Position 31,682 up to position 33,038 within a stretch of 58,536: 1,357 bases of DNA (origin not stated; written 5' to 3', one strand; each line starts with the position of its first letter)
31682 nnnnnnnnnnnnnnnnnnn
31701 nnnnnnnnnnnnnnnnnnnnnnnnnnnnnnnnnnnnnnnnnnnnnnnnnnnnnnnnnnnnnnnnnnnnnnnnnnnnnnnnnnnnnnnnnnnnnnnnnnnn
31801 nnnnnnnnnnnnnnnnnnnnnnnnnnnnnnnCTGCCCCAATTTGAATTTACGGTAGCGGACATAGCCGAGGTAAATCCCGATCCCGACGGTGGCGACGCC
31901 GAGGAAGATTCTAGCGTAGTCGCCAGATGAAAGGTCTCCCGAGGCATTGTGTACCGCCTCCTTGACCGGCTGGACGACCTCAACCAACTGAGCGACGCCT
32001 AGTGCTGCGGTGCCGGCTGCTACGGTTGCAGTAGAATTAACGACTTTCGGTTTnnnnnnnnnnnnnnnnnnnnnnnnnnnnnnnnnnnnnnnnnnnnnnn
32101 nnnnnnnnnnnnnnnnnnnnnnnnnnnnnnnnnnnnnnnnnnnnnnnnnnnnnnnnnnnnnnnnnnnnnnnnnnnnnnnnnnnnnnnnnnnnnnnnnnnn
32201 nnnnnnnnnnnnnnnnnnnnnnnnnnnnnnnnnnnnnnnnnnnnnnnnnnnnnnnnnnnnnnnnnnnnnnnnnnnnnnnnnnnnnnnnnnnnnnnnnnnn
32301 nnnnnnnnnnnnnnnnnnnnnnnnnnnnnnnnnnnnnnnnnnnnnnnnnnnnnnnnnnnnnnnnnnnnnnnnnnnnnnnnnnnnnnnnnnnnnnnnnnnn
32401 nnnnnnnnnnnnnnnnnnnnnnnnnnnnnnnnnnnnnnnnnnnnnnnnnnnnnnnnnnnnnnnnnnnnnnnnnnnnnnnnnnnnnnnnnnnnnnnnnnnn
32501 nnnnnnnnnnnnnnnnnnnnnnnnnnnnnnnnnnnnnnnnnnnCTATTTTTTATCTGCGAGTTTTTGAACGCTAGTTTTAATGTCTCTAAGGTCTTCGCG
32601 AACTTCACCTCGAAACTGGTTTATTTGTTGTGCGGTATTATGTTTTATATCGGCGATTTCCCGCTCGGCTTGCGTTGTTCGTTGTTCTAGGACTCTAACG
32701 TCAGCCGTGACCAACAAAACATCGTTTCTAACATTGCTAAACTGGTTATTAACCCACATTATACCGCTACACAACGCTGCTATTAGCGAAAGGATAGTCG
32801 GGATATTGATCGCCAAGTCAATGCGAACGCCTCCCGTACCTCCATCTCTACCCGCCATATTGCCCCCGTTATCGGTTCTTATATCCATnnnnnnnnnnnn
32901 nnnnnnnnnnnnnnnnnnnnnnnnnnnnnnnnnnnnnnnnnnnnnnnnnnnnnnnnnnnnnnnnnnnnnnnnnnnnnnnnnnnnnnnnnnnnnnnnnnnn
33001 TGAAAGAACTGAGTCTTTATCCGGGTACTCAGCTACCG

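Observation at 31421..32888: Lysis cassette whose endolysin candidate carries a C-terminal hydrophobic anchor and is of unresolved family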

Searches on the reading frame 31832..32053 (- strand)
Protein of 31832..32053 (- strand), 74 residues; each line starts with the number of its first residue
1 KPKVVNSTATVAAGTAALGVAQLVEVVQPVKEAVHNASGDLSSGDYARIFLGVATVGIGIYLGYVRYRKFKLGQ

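Call 50: search_protein_families(library=pfam, proteins=[window:31832-32053:-], max_evalue=10)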
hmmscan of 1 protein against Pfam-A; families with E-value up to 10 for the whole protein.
seq(74 aa): 1 family
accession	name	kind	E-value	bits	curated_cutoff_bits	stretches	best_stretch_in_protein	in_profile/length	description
PF09489.15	CbtB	-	0.32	11.7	27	1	6-38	7-39/51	Probable cobalt transporter subunit (CbtB)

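Call 51: search_protein_families(library=phrogs, proteins=[window:31832-32053:-], max_evalue=10)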
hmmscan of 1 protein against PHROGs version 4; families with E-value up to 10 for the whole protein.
seq(74 aa): 2 families
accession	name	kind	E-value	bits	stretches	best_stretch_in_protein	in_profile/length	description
phrog_873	-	head and packaging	2.3e-06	27.2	1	5-68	501-572/1277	endolysin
phrog_24717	-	unknown function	3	9.3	1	5-24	43-62/68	-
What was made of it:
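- The C-terminal domain matches no holin family in Pfam or PHROGs (calls 50, 51).
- Tried and rejected: Pfam and PHROGs at E<=10 returned only the endolysin's own phrog_873 and noise (calls 50, 51).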

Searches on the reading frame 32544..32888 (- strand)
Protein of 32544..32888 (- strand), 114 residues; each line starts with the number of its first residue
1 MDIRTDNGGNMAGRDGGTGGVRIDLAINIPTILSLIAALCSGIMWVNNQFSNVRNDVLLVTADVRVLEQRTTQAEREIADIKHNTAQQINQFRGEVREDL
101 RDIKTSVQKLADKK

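Call 3: search_protein_families(library=pfam, proteins=[window:32544-32888:-], max_evalue=1)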
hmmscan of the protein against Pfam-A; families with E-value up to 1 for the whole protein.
window:32544-32888:- (114 aa): 6 families
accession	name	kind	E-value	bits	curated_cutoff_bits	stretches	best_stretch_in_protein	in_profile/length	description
PF07798.16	CCDC90-like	-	0.00083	19.7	33.5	1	47-113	71-134/175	Coiled-coil domain-containing protein 90-like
PF24949.1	DUF7760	-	0.0054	16.3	27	1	31-110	119-198/253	Domain of unknown function (DUF7760)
PF04513.17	Baculo_PEP_C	-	0.013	16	38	1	20-111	13-98/140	Baculovirus polyhedron envelope protein, PEP, C terminus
PF10805.13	DUF2730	-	0.08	13.5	24.9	1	28-110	6-89/102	Protein of unknown function (DUF2730)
PF10241.14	KxDL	-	0.084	13.6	27.2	1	65-113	30-77/86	Uncharacterized conserved protein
PF05531.17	NPV_P10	-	0.43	11.5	29.8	1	58-111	7-62/75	Nucleopolyhedrovirus P10 protein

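Call 4: search_protein_families(library=phrogs, proteins=[window:32544-32888:-], max_evalue=0.01)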
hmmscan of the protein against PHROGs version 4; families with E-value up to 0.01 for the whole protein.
window:32544-32888:- (114 aa): 4 families
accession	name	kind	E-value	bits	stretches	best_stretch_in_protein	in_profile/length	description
phrog_7686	-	lysis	1.2e-43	148.8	1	10-114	5-109/112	Rz-like spanin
phrog_739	-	lysis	0.003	18.8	1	29-112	8-90/122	Rz-like spanin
phrog_37114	-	unknown function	0.003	18.2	1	50-112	110-168/177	-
phrog_214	-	lysis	0.0063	17.4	1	27-108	10-83/176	Rz-like spanin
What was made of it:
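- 32544..32888 (-): Putative holin / 'lysis protein B' (Enc34 ORF38 family). The longest ORF is 114 aa; the likely start is Met11 at 32858 (104 aa). It has one TMD that begins with the family-invariant motif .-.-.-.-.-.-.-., then a helical tail of about 68 aa. Its function is unproven. PHROG phrog_7686 at E=1e-43, labelled 'Rz-like spanin' (call 4).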

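Call 25: search_dna_similar(query=window:32544-32888:-, collection=phages, mode=protein, max_rows=40, rows=spread, max_evalue=0.001)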
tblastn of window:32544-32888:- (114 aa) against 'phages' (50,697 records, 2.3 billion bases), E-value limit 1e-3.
Records with a match: 149; places in all: 150; records where one place covers at least 80% of the query: 149.
Best place of each record, by identity: >=99% 2; 95-99% 24; 60-80% 2; <60% 121.
By first word of the organism name: Salmonella 92; Proteus 21; Providencia 10; Escherichia 6; Serratia 4; Pseudomonas 3; Staphylococcus 2; Cronobacter 2; Hafnia 2; Chivirus 2; and 5 more.
By host as written in the record: Salmonella enterica subsp. enterica serovar Typhimurium 26; Salmonella enterica 17; Proteus mirabilis 15; Salmonella sp. 10; - 9; Salmonella enterica subsp. enterica serovar Enteritidis 5; Providencia rettgeri B0142 5; Salmonella gallinarum 4; and 43 more.
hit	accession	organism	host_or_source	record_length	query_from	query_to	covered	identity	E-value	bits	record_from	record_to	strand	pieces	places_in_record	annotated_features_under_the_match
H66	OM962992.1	Proteus phage Q29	Proteus mirabilis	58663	1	114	100%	100.0%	3e-70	232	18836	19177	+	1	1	putative endolysin 2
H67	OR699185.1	Salmonella phage SD-12_S18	Salmonella enterica subsp. enterica ...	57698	1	114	100%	97.4%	3e-68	226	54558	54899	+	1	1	hypothetical protein (x2)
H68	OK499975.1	Proteus phage vB_PmiS_Jing313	Proteus mirabilis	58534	1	114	100%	97.4%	3e-68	226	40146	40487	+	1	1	putative lysis protein B | hypothetical protein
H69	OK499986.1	Proteus phage vB_PmiS_NotEvenPhaged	Proteus mirabillis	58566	1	114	100%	97.4%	3e-68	226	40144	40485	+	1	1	putative lysis protein B | hypothetical protein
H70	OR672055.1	Proteus phage P2-71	Proteus mirabilis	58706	1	114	100%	97.4%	3e-68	226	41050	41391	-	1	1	Rz-like spanin | hypothetical protein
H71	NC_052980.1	Proteus phage ASh-2020a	Proteus mirabilis CriePir89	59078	1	114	100%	97.4%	3e-68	226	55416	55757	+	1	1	Rz-like spanin | hypothetical protein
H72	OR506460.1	Enterococcus phage AS-M1_NWU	Enterococcus durans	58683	1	114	100%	96.5%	1e-67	224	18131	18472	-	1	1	hypothetical protein (x2)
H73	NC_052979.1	Providencia phage Kokobel1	Providencia stuartii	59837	8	107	88%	71.0%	1e-42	153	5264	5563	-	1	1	Rz-like spanin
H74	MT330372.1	Cronobacter phage JC01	Cronobacter sakazakii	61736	15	110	84%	44.3%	2e-17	81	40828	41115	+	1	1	putative lysis protein B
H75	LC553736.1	Salmonella phage SAP012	Salmonella sp.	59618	14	113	88%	36.9%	1e-14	73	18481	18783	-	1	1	lysis protein B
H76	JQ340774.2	Hafnia phage Enc34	Hafnia alvei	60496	17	110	82%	34.0%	2e-11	65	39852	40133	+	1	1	holin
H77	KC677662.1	Salmonella phage iEPS5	Salmonella enterica serovar Typhimurium ...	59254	14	113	88%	31.7%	3e-12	67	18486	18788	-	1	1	lysis protein B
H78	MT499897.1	Salmonella phage vB_SentM_sal2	Salmonella enterica subsp. enterica ...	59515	18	113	84%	31.7%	1e-9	59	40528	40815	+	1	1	putative endolysin 2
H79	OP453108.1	Salmonella phage ZCSE8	Salmonella enterica subsp. enterica ...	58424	15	113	87%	29.3%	4e-12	66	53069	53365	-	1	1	putative endolysin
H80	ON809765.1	Salmonella phage SeF6b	Salmonella enterica subsp. enterica ...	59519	15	113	87%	29.3%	4e-12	66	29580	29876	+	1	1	Rz-like spanin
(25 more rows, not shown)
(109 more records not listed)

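Call 44: get_annotated_region(hit=H76, flank=2000)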
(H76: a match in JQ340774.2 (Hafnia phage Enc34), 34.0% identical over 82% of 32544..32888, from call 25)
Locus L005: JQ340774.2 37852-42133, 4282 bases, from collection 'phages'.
description: Hafnia phage Enc34, complete genome.
organism: Hafnia phage Enc34 (NCBI taxid 1150990)
taxonomy: Viruses; Duplodnaviria; Heunggongvirae; Uroviricota; Caudoviricetes; Casjensviridae; Enchivirus; Enchivirus Enc34
host: Hafnia alvei; source: -; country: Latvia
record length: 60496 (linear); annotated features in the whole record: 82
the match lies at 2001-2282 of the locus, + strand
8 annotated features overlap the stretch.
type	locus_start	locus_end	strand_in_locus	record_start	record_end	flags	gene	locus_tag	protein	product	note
CDS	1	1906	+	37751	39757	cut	-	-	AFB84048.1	hypothetical protein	ORF37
CDS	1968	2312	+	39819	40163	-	-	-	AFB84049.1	holin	ORF38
CDS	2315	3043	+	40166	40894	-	-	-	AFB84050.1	endolysin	ORF39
CDS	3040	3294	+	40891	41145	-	-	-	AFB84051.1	putative Rz protein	ORF40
CDS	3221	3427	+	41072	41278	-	-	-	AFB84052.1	putative Rz1 protein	ORF41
CDS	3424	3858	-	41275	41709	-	-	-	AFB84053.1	hypothetical protein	ORF42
CDS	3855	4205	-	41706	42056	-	-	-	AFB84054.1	hypothetical protein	ORF43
CDS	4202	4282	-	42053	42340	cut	-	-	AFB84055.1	hypothetical protein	ORF44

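Call 53: find_homologous_proteins(query=window:32544-32888:-, max_evalue=0.001)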
Query window:32544-32888:- (114 aa): 4 proteins with E <= 0.001 among 6 candidates.
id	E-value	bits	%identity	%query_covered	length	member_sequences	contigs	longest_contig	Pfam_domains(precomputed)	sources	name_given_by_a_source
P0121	4.3e-57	208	96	91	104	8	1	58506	-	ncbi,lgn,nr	ncbi:hypothetical protein PJ037_003338 [Proteus mirabilis]|nr:hypothetical protein [Proteus mirabili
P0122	1.2e-47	178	85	91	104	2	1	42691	-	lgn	-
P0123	2.0e-40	155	74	85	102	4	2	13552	-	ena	-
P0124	5.3e-31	125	57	91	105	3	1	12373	-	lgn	-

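Call 59: search_protein_families(library=pfam, proteins=[L005:1968-2312:+, window:32544-32858:-], max_evalue=1)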
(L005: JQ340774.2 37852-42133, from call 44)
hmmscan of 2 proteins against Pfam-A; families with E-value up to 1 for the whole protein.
L005:1968-2312:+ (114 aa): 3 families
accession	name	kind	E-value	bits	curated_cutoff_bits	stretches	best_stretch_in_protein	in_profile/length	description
PF05008.21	V-SNARE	-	0.0002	22.2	25.9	1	46-110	24-89/92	Vesicle transport v-SNARE protein N-terminus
PF09976.15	TPR_21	-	0.006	16.8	25.5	1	56-100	116-160/193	Tetratricopeptide repeat-like domain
PF21037.2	CCDC138_cc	-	0.059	13.8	27.1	1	47-67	33-53/59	Coiled-coil-domain-containing protein 138, coiled-coil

window:32544-32858:- (104 aa): 7 families
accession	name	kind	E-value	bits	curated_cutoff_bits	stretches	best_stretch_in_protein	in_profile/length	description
PF07798.16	CCDC90-like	-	0.00062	20.1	33.5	1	37-103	71-134/175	Coiled-coil domain-containing protein 90-like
PF24949.1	DUF7760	-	0.0041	16.7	27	1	21-100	119-198/253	Domain of unknown function (DUF7760)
PF04513.17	Baculo_PEP_C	-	0.011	16.2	38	1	10-101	13-98/140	Baculovirus polyhedron envelope protein, PEP, C terminus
PF10805.13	DUF2730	-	0.06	13.9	24.9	1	18-100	6-89/102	Protein of unknown function (DUF2730)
PF10241.14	KxDL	-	0.067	13.9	27.2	1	55-103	30-77/86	Uncharacterized conserved protein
PF15835.10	DUF4715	-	0.1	13.1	27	1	37-82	31-76/139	Domain of unknown function (DUF4715)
PF05531.17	NPV_P10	-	0.37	11.7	29.8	1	48-101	7-62/75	Nucleopolyhedrovirus P10 protein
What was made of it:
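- On DUF2730 / Mu gp25 releasin (for the upstream gene): The score is 13.9 bits against a cut-off of 24.9 (call 59).
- Tried and rejected: The lead was a faint Pfam hit at E=0.06-0.08 (calls 3, 59).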

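Call 65: search_protein_representatives(protein=window:32544-32858:-)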
Query: 104 residues. Proteins with E-value up to 0.001 (for the whole library): 25; up to 1e-10: 6; up to 1e-30: 1. The best 25 are listed.
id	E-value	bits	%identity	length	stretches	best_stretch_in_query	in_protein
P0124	1.1e-31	124.8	57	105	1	1-103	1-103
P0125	8.0e-16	74.0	41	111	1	7-101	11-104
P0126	1.5e-13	66.7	40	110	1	8-101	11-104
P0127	5.8e-13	64.9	36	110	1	4-102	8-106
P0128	2.2e-11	59.8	34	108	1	4-101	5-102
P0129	1.0e-10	57.6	38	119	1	10-102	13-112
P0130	1.7e-09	53.7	30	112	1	4-101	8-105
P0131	2.1e-07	47.1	31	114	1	10-100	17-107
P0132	8.6e-07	45.1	32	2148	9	8-43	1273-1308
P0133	3.0e-06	43.4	30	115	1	11-100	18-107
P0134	9.5e-06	41.8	32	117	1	6-100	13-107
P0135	1.3e-05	41.3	29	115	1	6-99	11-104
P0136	2.0e-05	40.7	30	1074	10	9-39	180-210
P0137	2.8e-05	40.3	32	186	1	11-100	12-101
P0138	3.6e-05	39.9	35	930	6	11-41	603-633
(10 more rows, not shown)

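Call 68: search_protein_families(library=pfam, alignment_id=A2, max_evalue=1)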
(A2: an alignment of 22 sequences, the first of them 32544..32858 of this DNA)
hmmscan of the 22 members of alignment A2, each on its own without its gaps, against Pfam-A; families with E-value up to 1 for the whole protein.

A. member 1, window:32544-32858:- (104 aa): 7 families
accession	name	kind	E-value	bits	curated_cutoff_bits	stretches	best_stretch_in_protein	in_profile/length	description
PF07798.16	CCDC90-like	-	0.00062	20.1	33.5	1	37-103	71-134/175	Coiled-coil domain-containing protein 90-like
PF24949.1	DUF7760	-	0.0041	16.7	27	1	21-100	119-198/253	Domain of unknown function (DUF7760)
PF04513.17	Baculo_PEP_C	-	0.011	16.2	38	1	10-101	13-98/140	Baculovirus polyhedron envelope protein, PEP, C terminus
PF10805.13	DUF2730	-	0.06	13.9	24.9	1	18-100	6-89/102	Protein of unknown function (DUF2730)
PF10241.14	KxDL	-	0.067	13.9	27.2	1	55-103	30-77/86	Uncharacterized conserved protein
PF15835.10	DUF4715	-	0.1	13.1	27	1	37-82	31-76/139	Domain of unknown function (DUF4715)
PF05531.17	NPV_P10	-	0.37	11.7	29.8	1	48-101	7-62/75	Nucleopolyhedrovirus P10 protein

B. families by the number of members that match (of 22 scanned): 59 families (the first 25 are shown)
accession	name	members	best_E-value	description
PF04513.17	Baculo_PEP_C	6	0.0051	Baculovirus polyhedron envelope protein, PEP, C terminus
PF10805.13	DUF2730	5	0.012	Protein of unknown function (DUF2730)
PF05531.17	NPV_P10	5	0.014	Nucleopolyhedrovirus P10 protein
PF08581.15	Tup_N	5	0.019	Tup N-terminal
PF07798.16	CCDC90-like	3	0.00062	Coiled-coil domain-containing protein 90-like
PF10241.14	KxDL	3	0.013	Uncharacterized conserved protein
PF05377.16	FlaC_arch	3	0.11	Flagella accessory protein C (FlaC)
PF05008.21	V-SNARE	2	8e-05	Vesicle transport v-SNARE protein N-terminus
PF05478.16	Prominin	2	0.005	Prominin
PF09976.15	TPR_21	2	0.006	Tetratricopeptide repeat-like domain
PF13675.11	PilJ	2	0.011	Type IV pili methyl-accepting chemotaxis transducer N-term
PF11180.13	DUF2968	2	0.013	Protein of unknown function (DUF2968)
PF21037.2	CCDC138_cc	2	0.03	Coiled-coil-domain-containing protein 138, coiled-coil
PF09177.16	STX6_10_61_N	2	0.035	Syntaxin 6/10/61, N-terminal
PF16331.10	TolA_bind_tri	2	0.038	TolA binding protein trimerisation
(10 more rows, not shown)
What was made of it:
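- The DUF2730 score of 13.9 bits is below the 24.9 cut-off, and other coiled-coil families score as well or better (calls 59, 68).
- Tried and rejected: equal or better hits go to unrelated coiled-coil families (call 68);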
